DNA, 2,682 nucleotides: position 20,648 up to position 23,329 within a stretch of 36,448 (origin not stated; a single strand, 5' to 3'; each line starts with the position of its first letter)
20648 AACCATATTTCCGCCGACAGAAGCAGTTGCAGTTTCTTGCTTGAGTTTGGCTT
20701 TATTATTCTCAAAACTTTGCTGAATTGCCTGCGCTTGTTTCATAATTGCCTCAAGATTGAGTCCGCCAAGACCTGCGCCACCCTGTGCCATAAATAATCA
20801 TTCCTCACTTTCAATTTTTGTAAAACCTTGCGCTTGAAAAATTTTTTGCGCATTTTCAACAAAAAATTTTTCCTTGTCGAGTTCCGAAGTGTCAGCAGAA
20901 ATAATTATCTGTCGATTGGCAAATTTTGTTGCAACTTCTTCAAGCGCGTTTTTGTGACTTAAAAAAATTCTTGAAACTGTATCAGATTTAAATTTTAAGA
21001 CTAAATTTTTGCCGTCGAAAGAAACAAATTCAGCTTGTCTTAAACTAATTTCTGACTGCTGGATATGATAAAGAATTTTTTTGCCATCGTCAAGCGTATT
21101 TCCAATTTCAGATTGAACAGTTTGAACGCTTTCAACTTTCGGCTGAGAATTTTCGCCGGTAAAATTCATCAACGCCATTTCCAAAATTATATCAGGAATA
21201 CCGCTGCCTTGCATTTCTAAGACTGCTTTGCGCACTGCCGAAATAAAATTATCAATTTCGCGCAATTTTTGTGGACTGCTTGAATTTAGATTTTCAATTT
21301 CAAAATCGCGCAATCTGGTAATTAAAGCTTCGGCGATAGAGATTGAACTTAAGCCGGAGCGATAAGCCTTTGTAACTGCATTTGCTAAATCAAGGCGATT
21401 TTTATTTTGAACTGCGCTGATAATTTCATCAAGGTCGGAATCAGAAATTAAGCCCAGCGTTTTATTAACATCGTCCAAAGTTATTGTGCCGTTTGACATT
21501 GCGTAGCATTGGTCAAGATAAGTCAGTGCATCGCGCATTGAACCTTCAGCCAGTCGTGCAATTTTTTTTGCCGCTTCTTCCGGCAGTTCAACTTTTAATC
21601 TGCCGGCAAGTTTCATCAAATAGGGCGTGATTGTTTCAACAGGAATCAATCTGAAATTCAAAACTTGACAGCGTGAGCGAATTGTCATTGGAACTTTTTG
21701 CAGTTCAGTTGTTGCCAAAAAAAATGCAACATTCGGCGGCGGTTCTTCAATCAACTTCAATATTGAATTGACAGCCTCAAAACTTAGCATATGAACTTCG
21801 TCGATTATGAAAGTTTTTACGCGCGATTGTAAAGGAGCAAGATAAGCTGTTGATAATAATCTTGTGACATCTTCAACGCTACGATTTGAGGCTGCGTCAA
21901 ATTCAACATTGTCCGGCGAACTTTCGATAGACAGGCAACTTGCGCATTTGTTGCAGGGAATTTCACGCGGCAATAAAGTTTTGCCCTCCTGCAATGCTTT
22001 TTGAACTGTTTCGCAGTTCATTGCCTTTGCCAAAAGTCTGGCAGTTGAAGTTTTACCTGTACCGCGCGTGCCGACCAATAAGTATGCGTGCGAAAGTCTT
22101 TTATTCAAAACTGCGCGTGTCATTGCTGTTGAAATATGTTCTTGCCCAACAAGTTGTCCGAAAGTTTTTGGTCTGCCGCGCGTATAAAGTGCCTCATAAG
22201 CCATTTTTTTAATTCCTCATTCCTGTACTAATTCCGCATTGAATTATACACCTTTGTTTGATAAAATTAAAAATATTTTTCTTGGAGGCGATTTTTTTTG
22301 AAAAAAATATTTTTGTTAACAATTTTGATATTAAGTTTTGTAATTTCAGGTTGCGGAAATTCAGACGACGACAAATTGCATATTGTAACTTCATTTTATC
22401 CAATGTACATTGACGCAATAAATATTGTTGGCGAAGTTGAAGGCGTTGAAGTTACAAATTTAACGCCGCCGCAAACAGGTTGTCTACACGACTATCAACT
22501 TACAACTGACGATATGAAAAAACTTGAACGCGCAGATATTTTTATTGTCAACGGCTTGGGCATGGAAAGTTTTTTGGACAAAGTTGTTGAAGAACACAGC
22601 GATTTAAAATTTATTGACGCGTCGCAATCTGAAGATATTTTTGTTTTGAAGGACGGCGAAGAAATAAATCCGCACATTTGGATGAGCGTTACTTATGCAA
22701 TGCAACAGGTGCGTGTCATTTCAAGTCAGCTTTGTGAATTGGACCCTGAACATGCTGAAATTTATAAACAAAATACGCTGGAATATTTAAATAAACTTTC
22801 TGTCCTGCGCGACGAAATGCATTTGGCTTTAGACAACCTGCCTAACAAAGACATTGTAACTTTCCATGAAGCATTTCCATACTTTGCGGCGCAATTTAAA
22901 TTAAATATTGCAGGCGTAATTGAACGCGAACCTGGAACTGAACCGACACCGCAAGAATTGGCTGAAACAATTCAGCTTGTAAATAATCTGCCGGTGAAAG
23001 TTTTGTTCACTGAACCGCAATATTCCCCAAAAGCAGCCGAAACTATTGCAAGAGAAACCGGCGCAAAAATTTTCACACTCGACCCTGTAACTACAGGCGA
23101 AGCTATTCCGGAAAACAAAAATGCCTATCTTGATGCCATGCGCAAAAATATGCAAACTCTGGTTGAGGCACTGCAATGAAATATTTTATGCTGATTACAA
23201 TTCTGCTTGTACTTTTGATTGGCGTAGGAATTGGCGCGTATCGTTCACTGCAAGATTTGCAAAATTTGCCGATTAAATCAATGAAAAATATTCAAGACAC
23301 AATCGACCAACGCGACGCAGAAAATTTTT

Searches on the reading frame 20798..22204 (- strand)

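Call 19: search_protein_families(library=pfam, proteins=[window:20798-22204:-], max_evalue=0.001)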
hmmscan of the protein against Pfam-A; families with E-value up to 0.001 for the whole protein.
window:20798-22204:- (468 aa): 10 families
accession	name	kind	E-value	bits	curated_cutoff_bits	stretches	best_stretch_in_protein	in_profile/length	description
PF13177.12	DNA_pol3_delta2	-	1.6e-35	122.9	27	1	21-185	2-158/161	DNA polymerase III, delta subunit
PF00004.35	AAA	-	6.4e-10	40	21.2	1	41-181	1-125/131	ATPase family associated with various cellular activities (AAA)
PF22608.2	DNAX_ATPase_lid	-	4.6e-09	36.4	27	1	194-239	4-49/49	DNA polymerase III clamp loader subunit, ATPase lid domain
PF13401.12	AAA_22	-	9.8e-07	29.6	27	1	41-163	8-120/130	AAA domain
PF07728.20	AAA_5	-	1.4e-05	25.5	22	0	42-73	3-35/139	AAA domain (dynein-related subfamily)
PF05673.19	DUF815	-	0.00013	21.7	23.8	0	18-66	30-81/249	Protein of unknown function (DUF815)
PF16193.11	AAA_assoc_2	-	0.00023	21.8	34.3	1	203-250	3-55/81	AAA C-terminal domain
PF05496.18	RuvB_N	-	0.0004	20.6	27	0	11-66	2-61/159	Holliday junction DNA helicase RuvB P-loop domain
PF13604.12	AAA_30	-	0.0005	20.3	27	0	40-154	20-114/191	AAA domain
PF13173.12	AAA_14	-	0.00053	20.4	27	0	40-168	4-100/129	AAA domain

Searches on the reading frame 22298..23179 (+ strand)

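Call 3: search_protein_families(library=pfam, proteins=[window:22298-23179:+], max_evalue=0.01)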
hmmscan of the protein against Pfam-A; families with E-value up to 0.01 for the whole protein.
window:22298-23179:+ (293 aa): 1 family
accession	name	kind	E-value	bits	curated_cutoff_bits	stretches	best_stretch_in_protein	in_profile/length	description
PF01297.22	ZnuA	-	5.9e-72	242.7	29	1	29-291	1-263/263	Zinc-uptake complex component A periplasmic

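Call 4: search_protein_families(library=ncbifam, proteins=[window:22298-23179:+], max_evalue=0.01)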
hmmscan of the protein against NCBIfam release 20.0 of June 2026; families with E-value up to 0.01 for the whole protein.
window:22298-23179:+ (293 aa): 9 families
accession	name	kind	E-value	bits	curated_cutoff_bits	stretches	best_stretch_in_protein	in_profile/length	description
NF040870.1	AztC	equivalog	2.5e-40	138.7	350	1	40-292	12-277/277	zinc ABC transporter substrate-binding protein AztC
NF007091.2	PRK09545.1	equivalog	2.7e-37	128.6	268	2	120-291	146-315/318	zinc ABC transporter substrate-binding protein ZnuA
NF053842.1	MnTportMntCDein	equivalog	7.9e-37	127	400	1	39-291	17-281/281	manganese ABC transporter substrate-binding protein MntC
NF047355.1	ABC_bind_Mn_Staph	exception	1.6e-34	119.5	500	1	1-291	1-307/309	manganese ABC transporter substrate-binding lipoprotein MntC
TIGR03772.1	anch_rpt_subst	equivalog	3.8e-33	114.9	350.45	1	122-292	315-485/486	anchored repeat ABC transporter, substrate-binding protein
NF053703.1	Mn_SBP_EfaA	exception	2.9e-29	102.2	485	1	2-292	2-309/310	Mn/Fe ABC transporter substrate-binding lipoprotein EfaA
NF040928.1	ABC_lipo_SloC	subfamily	9.2e-25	87.4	525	1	7-292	3-302/304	metal ABC transporter substrate-binding lipoprotein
NF033605.1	Zn_bnd_ABC_AdcA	exception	4.7e-23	82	700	2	123-292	152-322/517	zinc ABC transporter substrate-binding lipoprotein AdcA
NF047408.1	SA0632_fam_LP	equivalog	0.0065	16.1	70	0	1-25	1-25/68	SA0632 family lipoprotein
